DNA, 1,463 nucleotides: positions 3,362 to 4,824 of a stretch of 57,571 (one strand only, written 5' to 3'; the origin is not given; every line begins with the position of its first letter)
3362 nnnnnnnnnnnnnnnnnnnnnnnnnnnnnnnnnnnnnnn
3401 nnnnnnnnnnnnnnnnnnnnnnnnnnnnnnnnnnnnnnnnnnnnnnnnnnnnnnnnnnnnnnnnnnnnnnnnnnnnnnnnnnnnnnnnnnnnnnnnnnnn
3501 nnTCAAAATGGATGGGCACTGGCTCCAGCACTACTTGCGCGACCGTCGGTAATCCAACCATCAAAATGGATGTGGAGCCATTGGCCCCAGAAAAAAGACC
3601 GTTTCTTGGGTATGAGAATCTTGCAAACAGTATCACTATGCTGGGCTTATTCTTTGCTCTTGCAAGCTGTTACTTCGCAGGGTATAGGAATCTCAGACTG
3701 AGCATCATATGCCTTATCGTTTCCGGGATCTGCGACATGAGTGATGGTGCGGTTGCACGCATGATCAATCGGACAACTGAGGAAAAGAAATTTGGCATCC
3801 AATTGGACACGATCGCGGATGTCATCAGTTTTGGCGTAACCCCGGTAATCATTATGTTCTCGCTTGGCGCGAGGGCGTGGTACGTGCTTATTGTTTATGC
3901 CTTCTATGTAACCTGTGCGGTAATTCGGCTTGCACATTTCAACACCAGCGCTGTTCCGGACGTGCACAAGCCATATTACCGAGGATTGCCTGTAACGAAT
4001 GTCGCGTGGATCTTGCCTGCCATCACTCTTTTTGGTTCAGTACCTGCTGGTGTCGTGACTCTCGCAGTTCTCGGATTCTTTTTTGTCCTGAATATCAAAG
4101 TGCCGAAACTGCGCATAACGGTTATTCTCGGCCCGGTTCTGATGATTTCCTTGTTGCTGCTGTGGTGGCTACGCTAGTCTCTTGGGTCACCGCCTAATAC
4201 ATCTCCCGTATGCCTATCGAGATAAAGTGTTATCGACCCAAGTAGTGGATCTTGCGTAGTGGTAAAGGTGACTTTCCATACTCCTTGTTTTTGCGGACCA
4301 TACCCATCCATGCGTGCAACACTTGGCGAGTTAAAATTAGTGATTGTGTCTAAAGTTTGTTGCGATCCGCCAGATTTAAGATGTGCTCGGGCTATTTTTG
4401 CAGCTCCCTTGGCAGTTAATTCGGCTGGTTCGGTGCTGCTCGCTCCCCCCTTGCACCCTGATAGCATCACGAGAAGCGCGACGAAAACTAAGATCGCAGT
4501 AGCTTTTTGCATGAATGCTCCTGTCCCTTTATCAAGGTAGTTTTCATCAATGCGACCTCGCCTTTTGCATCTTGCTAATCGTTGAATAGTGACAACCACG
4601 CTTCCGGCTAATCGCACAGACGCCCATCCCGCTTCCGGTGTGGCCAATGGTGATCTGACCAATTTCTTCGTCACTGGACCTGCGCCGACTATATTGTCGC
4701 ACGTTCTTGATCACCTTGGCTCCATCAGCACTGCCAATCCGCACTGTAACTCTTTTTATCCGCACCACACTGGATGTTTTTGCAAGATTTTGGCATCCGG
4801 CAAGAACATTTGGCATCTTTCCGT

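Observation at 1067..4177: AT-rich three-gene cassette: radical SAM + PP-loop amidotransferase-like + PssA-like phosphatidyltransferase, with no pathway I can assign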

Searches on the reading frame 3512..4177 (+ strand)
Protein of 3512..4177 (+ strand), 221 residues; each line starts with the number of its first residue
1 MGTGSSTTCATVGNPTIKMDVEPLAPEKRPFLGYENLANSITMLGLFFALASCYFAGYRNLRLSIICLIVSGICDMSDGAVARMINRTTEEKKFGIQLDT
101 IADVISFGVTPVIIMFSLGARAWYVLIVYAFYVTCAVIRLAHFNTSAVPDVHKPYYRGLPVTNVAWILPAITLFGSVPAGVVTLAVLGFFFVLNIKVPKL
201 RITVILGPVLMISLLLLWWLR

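Call 3: search_protein_families(library=pfam, proteins=[window:3512-4177:+], max_evalue=0.01)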
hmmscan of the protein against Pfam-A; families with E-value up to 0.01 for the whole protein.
window:3512-4177:+ (221 aa): 1 family
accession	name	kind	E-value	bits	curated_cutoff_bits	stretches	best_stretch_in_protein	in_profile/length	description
PF01066.26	CDP-OH_P_transf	-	1.1e-15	58.8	22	1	36-184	2-126/152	CDP-alcohol phosphatidyltransferase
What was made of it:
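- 3512..4177 (+): PssA-like CDP-alcohol phosphatidyltransferase, 221 aa (possible true start 3563). It belongs to a small, distinct subclade. PF01066 at 58.8 bits (call 3).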

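Call 4: search_protein_families(library=ncbifam, proteins=[window:3512-4177:+], max_evalue=0.01)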
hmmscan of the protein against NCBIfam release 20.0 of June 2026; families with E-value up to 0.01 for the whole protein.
window:3512-4177:+ (221 aa): 8 families
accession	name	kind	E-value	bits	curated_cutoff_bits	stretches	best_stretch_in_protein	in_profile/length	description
NF038087.1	arch_ser_synth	exception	5.6e-25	88.2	240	1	37-216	6-190/216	archaetidylserine synthase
TIGR04217.1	archae_ser_T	exception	4e-22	79.1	200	1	38-212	10-183/221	archaetidylserine synthase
TIGR00473.1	pssA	equivalog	1.3e-21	77.4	107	1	42-198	1-153/153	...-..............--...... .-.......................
NF038086.1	anchor_synt_A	exception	2.5e-14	53.6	200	1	58-209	29-187/222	protein sorting system archaetidylserine synthase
NF040950.1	archin_ph_syn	equivalog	8.1e-13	48.6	180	1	37-129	25-116/191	archaetidylinositol phosphate synthase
NF053678.1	ClpnSynClsA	equivalog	0.00035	20.8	240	1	60-107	29-73/180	cardiolipin synthase ClsA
NF045883.1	PIPSynth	equivalog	0.001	18.8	170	1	38-138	25-127/197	phosphatidylinositol phosphate synthase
NF052561.1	PIPSynBT1523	equivalog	0.0099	15.6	350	0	64-133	63-129/232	hypothetical protein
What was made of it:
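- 3512..4177 (+): Below cut-off for PssA TIGR00473 (77.4 vs 107) and archaetidylserine synthase (88.2 vs 240) (call 4).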

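Call 5: search_protein_families(library=padloc, proteins=[window:3512-4177:+], max_evalue=0.01)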
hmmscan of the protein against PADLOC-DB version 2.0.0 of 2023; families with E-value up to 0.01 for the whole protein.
window:3512-4177:+ (221 aa): 0 families

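Call 21: find_related_loci(query=window:3512-4177:+, collection=genome_contigs, flank=8000)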
Query window:3512-4177:+ (221 aa) in genome_contigs; peptide patterns used: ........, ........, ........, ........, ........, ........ (x = any residue, [..] = any of these).
231 stretches matched a pattern; 53 encode a relative of the query (tblastn E <= 1e-3); 53 distinct loci.
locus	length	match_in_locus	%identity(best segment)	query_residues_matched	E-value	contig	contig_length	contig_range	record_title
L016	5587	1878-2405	41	31-199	9e-40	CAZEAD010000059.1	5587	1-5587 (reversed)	MAG TPA_asm: uncultured Mycoplasma sp. isolate SRP287540_co2_279 genome assembly, contig: NODE_16026_length_5587_cov_5.3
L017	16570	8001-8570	39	26-201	1e-37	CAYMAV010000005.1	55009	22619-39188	MAG TPA_asm: uncultured Clostridium sp. isolate SRP294416_co3_836 genome assembly, contig: NODE_486_length_55009_cov_7.2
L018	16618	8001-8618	38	28-220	6e-34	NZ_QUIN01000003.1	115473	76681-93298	Erysipelatoclostridium sp. AM42-17 AM42-17.Scaf3, whole genome shotgun sequence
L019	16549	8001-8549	37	28-199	1e-33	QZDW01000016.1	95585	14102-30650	Bacterium 1XD42-76 strain 1XD42-76 Scaffold16_1, whole genome shotgun sequence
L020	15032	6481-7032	39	29-201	1e-33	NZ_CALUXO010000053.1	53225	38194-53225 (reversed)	MAG: uncultured Thomasclavelia sp. isolate E0_RP0__bin25 E0_RP0_k127_1155254, whole genome shotgun sequence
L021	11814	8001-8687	38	5-216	4e-33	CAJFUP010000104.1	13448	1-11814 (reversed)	uncultured Lachnospiraceae bacterium isolate Coassembly_mag_389 genome assembly, contig: MAGpy_11413_min2k_bin_389_fak87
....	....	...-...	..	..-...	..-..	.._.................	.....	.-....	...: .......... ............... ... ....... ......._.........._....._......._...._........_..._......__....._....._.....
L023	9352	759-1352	39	17-199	8e-33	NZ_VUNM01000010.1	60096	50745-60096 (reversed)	Sharpea porci strain CA-Schmier-601-WT-3 seq10, whole genome shotgun sequence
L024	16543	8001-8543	40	32-201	9e-32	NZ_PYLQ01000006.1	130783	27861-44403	Faecalibacillus intestinalis strain SNUG30099 scaffold_5, whole genome shotgun sequence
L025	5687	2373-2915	38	32-201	1e-31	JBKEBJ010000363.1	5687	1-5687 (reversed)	MAG: Coprobacillaceae bacterium isolate VLC_075 k121_6425349, whole genome shotgun sequence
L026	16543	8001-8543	38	32-201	1e-31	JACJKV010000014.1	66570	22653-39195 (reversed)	Thomasclavelia spiroformis strain An567 An567_contig-110_13, whole genome shotgun sequence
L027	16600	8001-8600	40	32-212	6e-32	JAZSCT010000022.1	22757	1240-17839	MAG: Clostridia bacterium isolate T1900044604_TS20190070.MAGScoT_cleanbin_000002 SGB_716_k141_291232, whole genome shotg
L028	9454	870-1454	39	20-199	6e-32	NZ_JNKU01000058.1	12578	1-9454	Sharpea azabuensis DSM 18934 T529DRAFT_scaffold00056.56_C, whole genome shotgun sequence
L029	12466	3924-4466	40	32-201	7e-32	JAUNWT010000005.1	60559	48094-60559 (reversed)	MAG: Bacillota bacterium isolate S9M_St_35 NODE_183_length_60559_cov_21.861199, whole genome shotgun sequence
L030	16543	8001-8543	40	32-201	1e-31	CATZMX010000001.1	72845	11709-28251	MAG TPA_asm: uncultured Erysipelotrichaceae bacterium isolate ERR9578272_bin.20_MetaWRAP_v1.3_MAG genome assembly, conti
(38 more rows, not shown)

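Call 35: find_homologous_proteins(query=window:3512-4177:+)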
Query window:3512-4177:+ (221 aa): 670 proteins with E <= 0.001 among 975 candidates; the best 120 are listed.
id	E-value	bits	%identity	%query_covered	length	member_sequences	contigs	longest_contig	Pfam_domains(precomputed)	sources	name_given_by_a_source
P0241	7.1e-141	485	100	100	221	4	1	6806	PF01066.27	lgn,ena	-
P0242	1.3e-61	226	58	86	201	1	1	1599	PF01066.27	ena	-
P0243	3.2e-59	218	53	89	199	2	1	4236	PF01066.27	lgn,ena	-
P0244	4.3e-59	218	58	86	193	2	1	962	PF01066.27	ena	-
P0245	5.4e-59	218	52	89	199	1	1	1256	PF01066.27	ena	-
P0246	7.3e-59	217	53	89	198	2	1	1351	PF01066.27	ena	-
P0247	8.2e-58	214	52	88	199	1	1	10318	PF01066.27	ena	-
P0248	9.1e-58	214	53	87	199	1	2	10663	PF01066.27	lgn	-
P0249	1.6e-57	213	52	89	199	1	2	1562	PF01066.27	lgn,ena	-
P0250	3.2e-57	212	50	92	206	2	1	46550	PF01066.27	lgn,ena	-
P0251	3.1e-56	209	56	79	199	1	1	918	PF01066.27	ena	-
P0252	3.2e-55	205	54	90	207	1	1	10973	PF01066.27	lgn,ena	-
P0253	4.1e-55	205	57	80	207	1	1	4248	PF01066.27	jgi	jgi:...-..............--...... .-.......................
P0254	3.7e-54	202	58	79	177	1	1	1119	PF01066.27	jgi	-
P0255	6.9e-54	201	52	81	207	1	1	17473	PF01066.27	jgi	jgi:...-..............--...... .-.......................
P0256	6.7e-53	198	59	69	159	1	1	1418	PF01066.27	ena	-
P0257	3.9e-52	195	53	87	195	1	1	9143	PF01066.27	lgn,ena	-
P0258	2.1e-51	193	48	91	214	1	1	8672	PF01066.27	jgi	jgi:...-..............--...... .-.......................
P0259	5.9e-51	191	48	88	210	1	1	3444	PF01066.27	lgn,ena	-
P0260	8.9e-51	191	50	87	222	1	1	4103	PF01066.27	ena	-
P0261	1.2e-48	184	52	85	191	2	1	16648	PF01066.27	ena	-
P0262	7.9e-38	148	53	59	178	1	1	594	PF01066.27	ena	-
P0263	3.1e-35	140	41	89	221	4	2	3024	PF01066.27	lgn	-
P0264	6.0e-35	139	41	76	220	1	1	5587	PF01066.27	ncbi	-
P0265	1.2e-33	135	44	80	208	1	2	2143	PF01066.27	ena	-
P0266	2.4e-33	134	46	73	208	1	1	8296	PF01066.27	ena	-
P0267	4.6e-33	133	45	75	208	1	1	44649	PF01066.27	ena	-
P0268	6.7e-33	132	42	86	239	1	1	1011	PF01066.27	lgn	-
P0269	1.1e-32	132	42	71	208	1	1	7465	PF01066.27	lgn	-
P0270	3.3e-32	130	45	73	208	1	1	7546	PF01066.27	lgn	-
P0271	2.3e-31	127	40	79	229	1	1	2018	PF01066.27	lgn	-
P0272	2.6e-31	127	41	84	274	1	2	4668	PF01066.27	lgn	-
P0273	3.1e-31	127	41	81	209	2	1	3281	PF01066.27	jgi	jgi:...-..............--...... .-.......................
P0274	1.2e-30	125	40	81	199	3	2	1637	PF01066.27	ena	-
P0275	1.5e-30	125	40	79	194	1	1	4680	PF01066.27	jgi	-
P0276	2.4e-30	124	46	73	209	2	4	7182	PF01066.27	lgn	-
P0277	2.6e-30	124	39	79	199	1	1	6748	PF01066.27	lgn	-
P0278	5.0e-30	123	41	76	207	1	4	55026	PF01066.27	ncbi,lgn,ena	-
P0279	5.0e-30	123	42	78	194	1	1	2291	PF01066.27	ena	-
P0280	8.3e-30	122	44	79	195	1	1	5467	PF01066.27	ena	-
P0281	1.0e-29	122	42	76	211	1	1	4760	PF01066.27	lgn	-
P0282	1.0e-29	122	38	81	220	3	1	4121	PF01066.27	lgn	-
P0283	1.2e-29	122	41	76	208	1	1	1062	PF01066.27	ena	-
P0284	1.6e-29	121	41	76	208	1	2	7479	PF01066.27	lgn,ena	-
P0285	2.4e-29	121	42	76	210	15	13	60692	PF01066.27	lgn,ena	-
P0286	2.7e-29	121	38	83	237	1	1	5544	PF01066.27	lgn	-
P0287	3.7e-29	120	38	82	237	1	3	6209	PF01066.27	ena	-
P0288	4.2e-29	120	40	76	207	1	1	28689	PF01066.27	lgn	-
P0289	4.8e-29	120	39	84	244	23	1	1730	PF01066.27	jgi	jgi:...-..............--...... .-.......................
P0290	7.2e-29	119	44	72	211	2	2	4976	PF01066.27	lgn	-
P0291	7.6e-29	119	45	64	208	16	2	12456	PF01066.27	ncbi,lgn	-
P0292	8.3e-29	119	39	84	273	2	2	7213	PF01066.27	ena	-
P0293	9.1e-29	119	42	67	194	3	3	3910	PF01066.27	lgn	-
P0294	1.1e-28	119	42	79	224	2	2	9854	PF01066.27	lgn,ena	-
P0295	1.2e-28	118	38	88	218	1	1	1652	PF01066.27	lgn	-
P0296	1.2e-28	118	39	85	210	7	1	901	PF01066.27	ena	-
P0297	1.6e-28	118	38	83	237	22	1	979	PF01066.27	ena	-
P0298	1.8e-28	118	40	83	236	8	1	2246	PF01066.27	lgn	-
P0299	2.0e-28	118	43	76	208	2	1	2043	PF01066.27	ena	-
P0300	2.1e-28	118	40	78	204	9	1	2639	PF01066.27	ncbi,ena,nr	ncbi:MAG: CDP-alcohol phosphatidyltransferase family protein [Clostridia bacterium]|nr:CDP-alcohol p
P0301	2.2e-28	118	42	77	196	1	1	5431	PF01066.27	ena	-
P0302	2.6e-28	117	42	80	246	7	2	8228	PF01066.27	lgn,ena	-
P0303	3.2e-28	117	42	80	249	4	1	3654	PF01066.27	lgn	-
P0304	3.4e-28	117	42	80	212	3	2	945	PF01066.27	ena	-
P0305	3.4e-28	117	44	76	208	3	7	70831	PF01066.27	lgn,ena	-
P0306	3.6e-28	117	39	80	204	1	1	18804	PF01066.27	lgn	-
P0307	3.8e-28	117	40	62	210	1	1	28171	PF01066.27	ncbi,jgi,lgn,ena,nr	ncbi:MAG: CDP-alcohol phosphatidyltransferase family protein [Eubacteriaceae bacterium]|nr:CDP-alcoh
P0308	4.0e-28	117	41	76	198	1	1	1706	PF01066.27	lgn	-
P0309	4.2e-28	117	41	79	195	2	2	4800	PF01066.27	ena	-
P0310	4.3e-28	117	40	79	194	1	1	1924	PF01066.27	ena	-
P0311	4.3e-28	117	41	77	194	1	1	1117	PF01066.27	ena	-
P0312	4.3e-28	117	41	79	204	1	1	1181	PF01066.27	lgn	-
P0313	5.4e-28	116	43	81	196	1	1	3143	PF01066.27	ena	-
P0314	5.6e-28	116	39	75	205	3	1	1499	PF01066.27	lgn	-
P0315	5.6e-28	116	38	85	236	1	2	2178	PF01066.27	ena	-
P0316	6.0e-28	116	38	85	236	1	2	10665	PF01066.27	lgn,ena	-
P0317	6.3e-28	116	41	78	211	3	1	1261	PF01066.27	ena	-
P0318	6.7e-28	116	38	76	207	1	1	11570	PF01066.27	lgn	-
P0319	6.7e-28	116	38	76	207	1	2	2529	PF01066.27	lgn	-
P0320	8.4e-28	116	41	64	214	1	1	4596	PF01066.27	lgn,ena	-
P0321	8.9e-28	116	38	76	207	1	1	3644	PF01066.27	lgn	-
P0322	1.0e-27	115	38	86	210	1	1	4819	PF01066.27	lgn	-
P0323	1.0e-27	115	39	81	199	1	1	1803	PF01066.27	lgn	-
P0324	1.3e-27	115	39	77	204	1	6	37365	PF01066.27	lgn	-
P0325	1.3e-27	115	39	80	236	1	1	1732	PF01066.27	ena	-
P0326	1.3e-27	115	41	81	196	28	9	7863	PF01066.27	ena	-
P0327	1.4e-27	115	42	76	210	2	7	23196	PF01066.27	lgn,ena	-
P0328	1.4e-27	115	41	77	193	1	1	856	PF01066.27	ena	-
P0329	1.4e-27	115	40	85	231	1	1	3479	PF01066.27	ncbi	-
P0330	1.5e-27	115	41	75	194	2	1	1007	PF01066.27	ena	-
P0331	1.6e-27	115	44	64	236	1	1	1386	PF01066.27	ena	-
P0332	1.6e-27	115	38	77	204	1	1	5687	PF01066.27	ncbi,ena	ncbi:MAG: CDP-alcohol phosphatidyltransferase family protein [Coprobacillaceae bacterium]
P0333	1.6e-27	115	37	80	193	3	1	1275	PF01066.27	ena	-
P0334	1.8e-27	115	41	81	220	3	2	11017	PF01066.27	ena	-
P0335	2.0e-27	114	41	76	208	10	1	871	PF01066.27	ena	-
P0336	2.1e-27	114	37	91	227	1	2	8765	PF01066.27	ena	-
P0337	2.2e-27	114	42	76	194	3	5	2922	PF01066.27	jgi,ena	-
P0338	2.4e-27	114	40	76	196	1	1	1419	PF01066.27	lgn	-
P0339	2.4e-27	114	42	76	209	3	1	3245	PF01066.27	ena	-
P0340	2.4e-27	114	41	76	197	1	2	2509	PF01066.27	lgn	-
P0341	2.5e-27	114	41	80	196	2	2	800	PF01066.27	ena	-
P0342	2.6e-27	114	38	81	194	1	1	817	PF01066.27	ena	-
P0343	3.3e-27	114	42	81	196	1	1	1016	PF01066.27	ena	-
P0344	3.5e-27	114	47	53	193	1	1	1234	PF01066.27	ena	-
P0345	3.6e-27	114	41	76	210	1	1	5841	PF01066.27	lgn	-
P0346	3.6e-27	114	39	80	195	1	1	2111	PF01066.27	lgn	-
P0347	4.0e-27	113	39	76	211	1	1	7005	PF01066.27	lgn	-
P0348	4.1e-27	113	39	76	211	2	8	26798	PF01066.27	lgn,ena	-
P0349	4.1e-27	113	39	81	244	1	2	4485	PF01066.27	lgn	-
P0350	4.2e-27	113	41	77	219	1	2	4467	PF01066.27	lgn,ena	-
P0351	4.4e-27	113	44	66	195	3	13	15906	PF01066.27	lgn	-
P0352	5.1e-27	113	39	80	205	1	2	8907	PF01066.27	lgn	-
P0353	5.2e-27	113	39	80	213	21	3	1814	PF01066.27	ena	-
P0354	5.2e-27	113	38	76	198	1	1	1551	PF01066.27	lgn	-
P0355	5.7e-27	113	44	66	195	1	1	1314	PF01066.27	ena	-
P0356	5.7e-27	113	40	78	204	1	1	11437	PF01066.27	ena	-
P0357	5.9e-27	113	42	79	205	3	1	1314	PF01066.27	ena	-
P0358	6.9e-27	113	37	84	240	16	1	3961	PF01066.27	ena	-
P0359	6.9e-27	113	39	80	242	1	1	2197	PF01066.27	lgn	-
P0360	7.0e-27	113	40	76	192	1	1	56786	PF01066.27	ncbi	-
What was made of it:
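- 3512..4177 (+): About 21 clusters score 184-226 bits, then the list drops to 148 bits or less (call 35).
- Closest known: CDP-diacylglycerol-serine O-phosphatidyltransferase, CAPT type. Different: Forms a separate subclade of about 20 clusters (call 35).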

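Call 37: find_related_loci(query=window:3512-4177:+, collection=viral_contigs, flank=8000)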
Query window:3512-4177:+ (221 aa) in viral_contigs; peptide patterns used: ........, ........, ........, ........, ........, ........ (x = any residue, [..] = any of these).
22 stretches matched a pattern, but none encodes a relative of the query by tblastn (E <= 1e-3).

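Call 49: search_solved_structures(query=window:3512-4177:+, max_evalue=0.01, show_alignments=1)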
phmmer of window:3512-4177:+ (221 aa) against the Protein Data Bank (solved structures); distinct sequences matched with E-value up to 0.01: 2.
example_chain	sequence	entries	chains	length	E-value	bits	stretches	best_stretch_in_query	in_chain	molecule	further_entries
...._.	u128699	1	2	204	3.5e-08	36.7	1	54-206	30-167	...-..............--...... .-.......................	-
7b1k_A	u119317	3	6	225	4.6e-08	36.3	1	54-206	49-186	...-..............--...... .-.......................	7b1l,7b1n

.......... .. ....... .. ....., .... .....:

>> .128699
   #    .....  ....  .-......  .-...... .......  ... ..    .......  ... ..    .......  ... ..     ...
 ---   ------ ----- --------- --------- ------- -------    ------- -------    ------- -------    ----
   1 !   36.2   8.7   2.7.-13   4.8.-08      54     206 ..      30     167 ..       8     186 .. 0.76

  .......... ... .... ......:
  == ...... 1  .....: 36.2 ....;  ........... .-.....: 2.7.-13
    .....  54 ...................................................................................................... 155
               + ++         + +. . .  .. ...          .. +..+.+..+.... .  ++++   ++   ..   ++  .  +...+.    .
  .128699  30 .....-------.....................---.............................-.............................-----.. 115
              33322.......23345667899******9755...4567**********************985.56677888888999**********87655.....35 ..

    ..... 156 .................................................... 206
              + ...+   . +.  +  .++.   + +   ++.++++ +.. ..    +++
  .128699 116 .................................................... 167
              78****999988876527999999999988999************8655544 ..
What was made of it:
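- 3512..4177 (+): Closest solved structure is M. jannaschii PSS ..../7b1k (call 49).
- Closest known: CDP-diacylglycerol-serine O-phosphatidyltransferase, CAPT type. Same: Best NCBIfam and PDB hits (calls 4, 49).
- The transferase is closest to phosphatidylserine synthases (calls 4, 49).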

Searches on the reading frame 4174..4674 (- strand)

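Call 3: search_protein_families(library=pfam, proteins=[window:4174-4674:-], max_evalue=0.01)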
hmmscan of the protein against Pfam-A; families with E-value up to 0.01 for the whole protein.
window:4174-4674:- (166 aa): 1 family
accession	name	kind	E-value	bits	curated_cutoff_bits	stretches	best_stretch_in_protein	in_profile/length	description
PF08829.15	AlphaC_N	-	0.0092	16.4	25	0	74-107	55-88/106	Alpha C protein N terminal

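Call 4: search_protein_families(library=ncbifam, proteins=[window:4174-4674:-], max_evalue=0.01)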
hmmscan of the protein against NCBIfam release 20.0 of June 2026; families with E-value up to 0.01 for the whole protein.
window:4174-4674:- (166 aa): 0 families
